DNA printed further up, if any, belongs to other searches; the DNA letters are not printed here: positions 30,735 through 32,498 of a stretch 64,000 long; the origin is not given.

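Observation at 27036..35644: Regulator-linked operon built around a divergent B12-dependent acyl-CoA mutase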

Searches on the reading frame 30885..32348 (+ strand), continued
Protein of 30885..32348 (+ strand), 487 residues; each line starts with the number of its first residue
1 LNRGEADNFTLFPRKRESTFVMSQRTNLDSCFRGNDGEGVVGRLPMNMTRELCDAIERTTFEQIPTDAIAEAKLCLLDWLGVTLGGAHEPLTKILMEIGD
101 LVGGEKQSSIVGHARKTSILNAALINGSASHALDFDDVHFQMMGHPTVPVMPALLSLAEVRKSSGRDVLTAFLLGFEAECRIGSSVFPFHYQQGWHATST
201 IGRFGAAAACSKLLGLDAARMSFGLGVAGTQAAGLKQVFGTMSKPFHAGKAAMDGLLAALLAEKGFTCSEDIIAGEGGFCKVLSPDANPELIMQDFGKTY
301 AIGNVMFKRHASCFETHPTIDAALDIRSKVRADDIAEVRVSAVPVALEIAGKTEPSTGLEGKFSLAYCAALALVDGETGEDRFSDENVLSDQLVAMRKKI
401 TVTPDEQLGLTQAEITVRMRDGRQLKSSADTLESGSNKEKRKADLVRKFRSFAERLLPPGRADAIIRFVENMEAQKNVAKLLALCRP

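Call 32: find_encoding_contigs(protein=P0177, flank=10000, max_places=3)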
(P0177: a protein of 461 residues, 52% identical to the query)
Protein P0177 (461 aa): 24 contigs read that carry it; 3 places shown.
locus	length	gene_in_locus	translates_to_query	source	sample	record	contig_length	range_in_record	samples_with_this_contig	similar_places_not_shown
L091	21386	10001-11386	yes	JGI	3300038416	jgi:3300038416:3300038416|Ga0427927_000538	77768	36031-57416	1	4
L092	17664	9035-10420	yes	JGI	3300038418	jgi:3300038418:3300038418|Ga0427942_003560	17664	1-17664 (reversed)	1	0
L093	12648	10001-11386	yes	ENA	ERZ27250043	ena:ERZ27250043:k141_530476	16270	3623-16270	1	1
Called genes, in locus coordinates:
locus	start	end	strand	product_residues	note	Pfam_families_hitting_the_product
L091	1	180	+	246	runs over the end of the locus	PF00392:GntR, PF07702:UTRA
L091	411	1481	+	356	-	PF00180:Iso_dh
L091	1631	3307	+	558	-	PF01642:MM_CoA_mutase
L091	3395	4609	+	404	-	PF02515:CoA_transf_3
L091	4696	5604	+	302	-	PF03401:TctC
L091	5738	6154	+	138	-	PF07331:TctB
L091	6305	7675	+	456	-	PF01970:TctA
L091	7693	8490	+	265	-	PF00378:ECH_1, PF16113:ECH_2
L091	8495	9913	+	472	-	PF00890:FAD_binding_2, PF03486:HI0933_like (weak), PF12831:FAD_oxidored (weak)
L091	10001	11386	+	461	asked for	PF03972:MmgE_PrpD_N, PF19305:MmgE_PrpD_C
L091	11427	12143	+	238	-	PF00037:Fer4 (weak), PF12837:Fer4_6 (faint), PF12838:Fer4_7 (weak), PF13237:Fer4_10 (weak)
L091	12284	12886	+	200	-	-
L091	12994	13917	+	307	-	PF03328:HpcH_HpaI, PF15617:C-C_Bond_Lyase (weak), PF22484:DUF6986 (weak)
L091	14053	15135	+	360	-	PF00180:Iso_dh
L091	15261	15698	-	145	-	PF01934:HepT-like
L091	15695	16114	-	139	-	PF01909:NTP_transf_2 (weak), PF18765:Polbeta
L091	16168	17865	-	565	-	PF00920:ILVD_EDD_N, PF24877:ILV_EDD_C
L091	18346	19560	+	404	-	PF13433:Peripla_BP_5 (weak), PF13458:Peripla_BP_6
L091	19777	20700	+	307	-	PF02653:BPD_transp_2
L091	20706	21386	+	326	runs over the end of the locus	PF02653:BPD_transp_2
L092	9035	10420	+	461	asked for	PF03972:MmgE_PrpD_N, PF19305:MmgE_PrpD_C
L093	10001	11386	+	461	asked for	PF03972:MmgE_PrpD_N, PF19305:MmgE_PrpD_C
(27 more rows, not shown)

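Call 34: search_protein_families(library=ncbifam, proteins=[L091:411-1481:+, L091:1631-3307:+, L091:3395-4609:+, L091:7693-8490:+, L091:8495-9913:+, L091:10001-11386:+, L091:11427-12143:+, L091:12284-12886:+, L091:12994-13917:+, L091:14053-15135:+], max_evalue=0.00001)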
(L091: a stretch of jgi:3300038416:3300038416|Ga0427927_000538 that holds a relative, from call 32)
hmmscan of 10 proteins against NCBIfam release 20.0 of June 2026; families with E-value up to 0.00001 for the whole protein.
L091:411-1481:+ (356 aa): 16 families
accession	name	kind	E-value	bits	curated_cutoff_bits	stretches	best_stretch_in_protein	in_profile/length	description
TIGR02088.1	LEU3_arch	subfamily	4e-93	312.2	409.8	2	156-352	134-323/324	isopropylmalate/isohomocitrate dehydrogenases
NF040626.1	AksF2_Meth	equivalog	6.5e-92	308.3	540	2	157-356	135-330/333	homoisocitrate dehydrogenase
NF040619.1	AksF_Meth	equivalog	4.9e-79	265.9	500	2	156-350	150-341/343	homoisocitrate dehydrogenase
NF006529.0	PRK08997.1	equivalog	1.5e-75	254.2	510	1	1-356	1-335/335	isocitrate dehydrogenase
NF002898.0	PRK03437.1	equivalog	7.3e-75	252.4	393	2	161-355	156-344/347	3-isopropylmalate dehydrogenase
TIGR00169.1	leuB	equivalog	8.9e-73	245.3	353.2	1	5-355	1-348/349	3-isopropylmalate dehydrogenase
NF006673.0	PRK09222.1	equivalog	5e-66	223.6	509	2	158-355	142-340/482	NADP-dependent isocitrate dehydrogenase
TIGR02089.1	TTC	equivalog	1.2e-64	218.5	470.4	1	3-355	3-351/352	tartrate dehydrogenase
NF006048.0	PRK08194.1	equivalog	9.2e-63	212.4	501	1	3-356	3-349/352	tartrate dehydrogenase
TIGR00175.1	mito_nad_idh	equivalog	4.5e-57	193.7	432.4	2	159-356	140-334/334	isocitrate dehydrogenase (NAD(+))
NF040855.1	iso_homocit_dh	equivalog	1.7e-55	188.7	680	1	6-356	4-319/345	isocitrate--homoisocitrate dehydrogenase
TIGR02924.1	ICDH_alpha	equivalog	1.2e-53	182.9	561.35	1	7-356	4-337/473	isocitrate dehydrogenase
NF005036.0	PRK06451.1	equivalog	1e-46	159.5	484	1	6-338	26-385/412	NADP-dependent isocitrate dehydrogenase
TIGR00183.1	prok_nadp_idh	equivalog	1e-42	146.5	567.3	2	226-354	281-414/417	isocitrate dehydrogenase (NADP(+))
NF005425.0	PRK07006.1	equivalog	6e-40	137.3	490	2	227-336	282-390/416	NADP-dependent isocitrate dehydrogenase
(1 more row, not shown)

L091:1631-3307:+ (558 aa): 4 families
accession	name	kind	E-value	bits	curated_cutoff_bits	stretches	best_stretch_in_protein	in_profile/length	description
TIGR00641.1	acid_CoA_mut_N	subfamily_domain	8.6e-176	585.3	303.8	1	38-554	10-524/528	methylmalonyl-CoA mutase N-terminal domain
NF006944.0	PRK09426.1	equivalog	1.4e-147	492.7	876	1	12-554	24-553/721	methylmalonyl-CoA mutase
NF045497.1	IsobCoAmut_IcmF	equivalog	2e-65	221.3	1500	2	186-553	704-1073/1076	fused isobutyryl-CoA mutase/GTPase IcmF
TIGR00642.1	mmCoA_mut_beta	equivalog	7.4e-48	163.2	617.25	1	164-471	149-451/620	methylmalonyl-CoA mutase small subunit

L091:3395-4609:+ (404 aa): 7 families
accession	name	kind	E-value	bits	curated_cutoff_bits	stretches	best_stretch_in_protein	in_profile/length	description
NF041294.1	Scnl_mescCoAtase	equivalog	6.6e-89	298.7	700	1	5-374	4-380/381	succinyl-CoA:mesaconate CoA-transferase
NF052585.1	SucGlutTfsCaiB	equivalog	5.2e-85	285.4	750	1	4-377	7-388/394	succinate--glutarate CoA-transferase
NF003809.0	PRK05398.1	subfamily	1.2e-83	281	442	2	5-206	5-207/416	formyl-CoA transferase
TIGR03253.1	oxalate_frc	equivalog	6.5e-81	272.2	504.2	2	5-205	4-205/416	formyl-CoA transferase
NF008511.0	PRK11430.1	equivalog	6.5e-78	262.5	522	1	8-369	13-371/381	CoA:oxalate CoA-transferase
NF002914.1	PRK03525.1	equivalog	1.3e-34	119.8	413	1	5-392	10-395/400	L-carnitine CoA-transferase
TIGR04253.1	mesacon_CoA_iso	equivalog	3.7e-22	78.9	725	1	4-393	2-399/403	2-methylfumaryl-CoA isomerase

L091:7693-8490:+ (265 aa): 72 families (the best 25 are shown)
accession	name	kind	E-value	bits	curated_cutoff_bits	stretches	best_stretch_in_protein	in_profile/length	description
NF004781.0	PRK06127.1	subfamily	6.7e-70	235.8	291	1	3-265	10-269/269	enoyl-CoA hydratase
NF008506.0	PRK11423.1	equivalog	1.1e-62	211.9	257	1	3-265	3-261/261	methylmalonyl-CoA decarboxylase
NF004796.0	PRK06144.1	subfamily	1.6e-55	188.4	272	1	3-265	7-262/262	enoyl-CoA hydratase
NF005802.0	PRK07657.1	equivalog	3.9e-55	187.2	363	1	1-264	1-259/260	enoyl-CoA hydratase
NF051848.1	EnCoAHydtEchA19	equivalog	6.2e-55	186.5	400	1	7-265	3-258/258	enoyl-CoA hydratase EchA19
NF005803.0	PRK07658.1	equivalog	4.1e-50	170.6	313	1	6-265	4-257/257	enoyl-CoA hydratase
NF004475.0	PRK05809.1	subfamily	1.6e-48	165.5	394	1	1-265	1-260/260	short-chain-enoyl-CoA hydratase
NF005891.0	PRK07854.1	equivalog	3.3e-47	161.1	237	1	10-265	6-243/243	enoyl-CoA hydratase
NF006007.0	PRK08138.1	subfamily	2.4e-46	158.3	355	1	3-265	7-261/261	enoyl-CoA hydratase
NF042430.2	EnCoAhydt_DpgD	equivalog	7e-46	156.8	400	1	9-264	2-257/258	enoyl-CoA-hydratase DpgD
NF007239.0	PRK09674.1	equivalog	6.1e-45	153.7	371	1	1-265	1-257/257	2,3-dehydroadipyl-CoA hydratase PaaF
NF004634.0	PRK05980.1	equivalog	1.1e-44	152.8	375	1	5-264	4-262/263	crotonase/enoyl-CoA hydratase family protein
NF006100.0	PRK08252.1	subfamily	6.4e-44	150.4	282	1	4-265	3-254/254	crotonase/enoyl-CoA hydratase family protein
NF005864.0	PRK07799.1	equivalog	1.6e-43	148.9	316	1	5-265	9-266/266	crotonase/enoyl-CoA hydratase family protein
NF006008.0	PRK08139.1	equivalog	3.8e-43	147.9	313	1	2-264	9-265/266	enoyl-CoA hydratase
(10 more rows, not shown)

L091:8495-9913:+ (472 aa): 34 families (the best 25 are shown)
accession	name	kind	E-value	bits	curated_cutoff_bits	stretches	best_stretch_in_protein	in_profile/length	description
NF009478.0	PRK12844.1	equivalog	2.4e-58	197.8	789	2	133-468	210-551/559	3-ketosteroid-delta-1-dehydrogenase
NF009473.0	PRK12835.1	subfamily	3.4e-57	194.2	837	2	132-468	212-569/585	FAD-binding protein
NF004789.0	PRK06134.1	subfamily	2e-51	175.2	747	2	127-470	211-572/581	FAD-dependent oxidoreductase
NF009477.0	PRK12843.1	equivalog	9.6e-51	172.9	758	2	124-468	212-571/578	FAD-dependent oxidoreductase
TIGR01813.1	flavo_cyto_c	subfamily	2.2e-50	171.7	285.45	1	8-462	1-443/444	flavocytochrome c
NF005882.1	PRK07843.1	equivalog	3.6e-49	167.6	788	1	131-463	200-545/547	3-oxosteroid 1-dehydrogenase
NF005510.0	PRK07121.1-3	subfamily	1.2e-46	159.5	481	3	137-280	184-320/492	FAD-binding protein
NF005509.0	PRK07121.1-2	subfamily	1.4e-45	155.9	630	2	145-468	215-524/527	FAD-binding protein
NF005064.0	PRK06481.1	equivalog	9e-40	136.8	542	1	5-466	60-500/506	flavocytochrome c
NF009479.0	PRK12845.1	equivalog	2.8e-39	135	793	1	138-467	224-565/566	3-ketosteroid-delta-1-dehydrogenase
NF005511.0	PRK07121.1-4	equivalog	3.1e-39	134.8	466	2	160-470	244-544/553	FAD-binding protein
NF005512.0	PRK07121.1-5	subfamily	5.3e-39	134.1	812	2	151-467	200-488/489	FAD-binding protein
NF009476.0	PRK12839.1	equivalog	8.1e-39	133.2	940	2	134-468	215-567/572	FAD-dependent oxidoreductase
NF006130.0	PRK08274.1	equivalog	8.3e-39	133.7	369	1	6-468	5-461/467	FAD-dependent tricarballylate dehydrogenase TcuA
NF053677.1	Desat2ChcC2Cyan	equivalog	1.7e-35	122.4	900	1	133-468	203-554/558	4-oxocyclohex-2-ene-1-carboxylate 5-dehydrogenase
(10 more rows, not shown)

L091:10001-11386:+ (461 aa): 3 families
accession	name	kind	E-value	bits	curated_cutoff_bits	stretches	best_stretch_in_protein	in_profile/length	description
NF042438.1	PrpD_hiGCgrampos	equivalog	3.8e-13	48.9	950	1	62-430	79-471/499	2-methylcitrate dehydratase PrpD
NF006943.0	PRK09425.1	equivalog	9.4e-12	44.4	575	1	162-366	180-389/480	bifunctional 2-methylcitrate dehydratase/aconitate hydratase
TIGR02330.1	prpD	equivalog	4.5e-07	29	458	1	22-364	20-375/468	2-methylcitrate dehydratase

L091:11427-12143:+ (238 aa): 9 families
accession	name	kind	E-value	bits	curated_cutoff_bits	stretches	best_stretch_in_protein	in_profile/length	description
NF058577.1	FdxA_fam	equivalog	1.1e-08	35.2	65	1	6-46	7-47/52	4Fe-4S ferredoxin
NF045874.1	Vhu_polyferre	exception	2.7e-08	33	600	1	6-46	128-168/381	F420-non-reducing hydrogenase associated-polyferredoxin VhuB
NF043069.1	T4HPD_activ_SAM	equivalog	8e-08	32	425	1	3-66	48-111/299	trans-4-hydroxy-L-proline dehydratase activase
TIGR02700.1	flavo_MJ0208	hypoth_equivalog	2.6e-07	30.2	251.35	1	2-53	144-193/234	dihydromethanopterin reductase (acceptor)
NF040864.1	HgcB_ferredoxin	equivalog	3.7e-07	29.9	99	1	2-46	10-55/93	mercury methylation ferredoxin HgcB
TIGR04041.1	activase_YjjW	hypoth_equivalog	4.5e-07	29.6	250.2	1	6-51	41-84/276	YjjW family glycine radical enzyme activase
NF040770.1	hetero_SS_HdrA2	exception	1.6e-06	26.5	1100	1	2-60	573-629/777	CoB-CoM heterodisulfide reductase HdrA2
TIGR02179.1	PorD_KorD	subfamily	2.2e-06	27.7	60.05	1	4-46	23-66/78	2-oxoacid:acceptor oxidoreductase, delta subunit, pyruvate/2-ketoisovalerate family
TIGR04105.1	FeFe_hydrog_B1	subfamily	3.5e-06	25.9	450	1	6-46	111-153/462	monomeric [FeFe] hydrogenase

L091:12284-12886:+ (200 aa): 0 families

L091:12994-13917:+ (307 aa): 3 families
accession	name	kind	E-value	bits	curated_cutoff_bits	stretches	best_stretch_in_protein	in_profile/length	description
TIGR01588.1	citE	equivalog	8.2e-56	189.2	443.4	1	5-291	2-285/288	citrate (pro-3S)-lyase subunit beta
NF038242.1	RipC_Ccl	equivalog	6.5e-32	111.1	375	1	7-289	2-268/268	itaconate degradation C-C-lyase RipC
NF041626.1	malyCoAlyase_Halo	equivalog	3e-23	82.3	500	1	34-301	40-325/340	L-malyl-CoA/beta-methylmalyl-CoA lyase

L091:14053-15135:+ (360 aa): 16 families
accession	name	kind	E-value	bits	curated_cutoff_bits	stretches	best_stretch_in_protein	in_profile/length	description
TIGR02088.1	LEU3_arch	subfamily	3.8e-99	332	409.8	1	6-356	1-323/324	isopropylmalate/isohomocitrate dehydrogenases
NF040626.1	AksF2_Meth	equivalog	7.2e-97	324.6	540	1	4-360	2-330/333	homoisocitrate dehydrogenase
TIGR02089.1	TTC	equivalog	2.3e-93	312.9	470.4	1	1-359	1-351/352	tartrate dehydrogenase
NF002898.0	PRK03437.1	equivalog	1.7e-90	303.8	393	1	3-359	4-344/347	3-isopropylmalate dehydrogenase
NF040619.1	AksF_Meth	equivalog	6.7e-87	291.8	500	1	4-356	2-343/343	homoisocitrate dehydrogenase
TIGR00169.1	leuB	equivalog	1.3e-85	287.5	353.2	1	5-358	1-347/349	3-isopropylmalate dehydrogenase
NF006048.0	PRK08194.1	equivalog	4.8e-82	275.9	501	1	1-360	1-349/352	tartrate dehydrogenase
NF006529.0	PRK08997.1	equivalog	4.1e-75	252.8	510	1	1-360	1-335/335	isocitrate dehydrogenase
NF040855.1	iso_homocit_dh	equivalog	5.2e-74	249.5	680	1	4-359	2-318/345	isocitrate--homoisocitrate dehydrogenase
NF006673.0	PRK09222.1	equivalog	3.1e-72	244.1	509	1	4-348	5-323/482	NADP-dependent isocitrate dehydrogenase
TIGR02924.1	ICDH_alpha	equivalog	8.8e-62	209.7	561.35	1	5-322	2-301/473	isocitrate dehydrogenase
TIGR00175.1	mito_nad_idh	equivalog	3e-60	204.1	432.4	1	4-360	4-334/334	isocitrate dehydrogenase (NAD(+))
TIGR00183.1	prok_nadp_idh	equivalog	9.2e-42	143.3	567.3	2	224-338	282-389/417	isocitrate dehydrogenase (NADP(+))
NF005036.0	PRK06451.1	equivalog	1.5e-41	142.5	484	2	6-139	26-156/412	NADP-dependent isocitrate dehydrogenase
NF005425.0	PRK07006.1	equivalog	3.4e-39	134.8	490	2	224-317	282-375/416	NADP-dependent isocitrate dehydrogenase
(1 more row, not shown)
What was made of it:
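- The L091 orthologue scores 212 bits on the MMCD model, against a cut-off of 257 (call 34). The Thermodesulfobacteriota clusters add TctABC transporters, two isocitrate/isopropylmalate-dehydrogenase-family genes, a flavoprotein and a CitE-like lyase (call 34).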
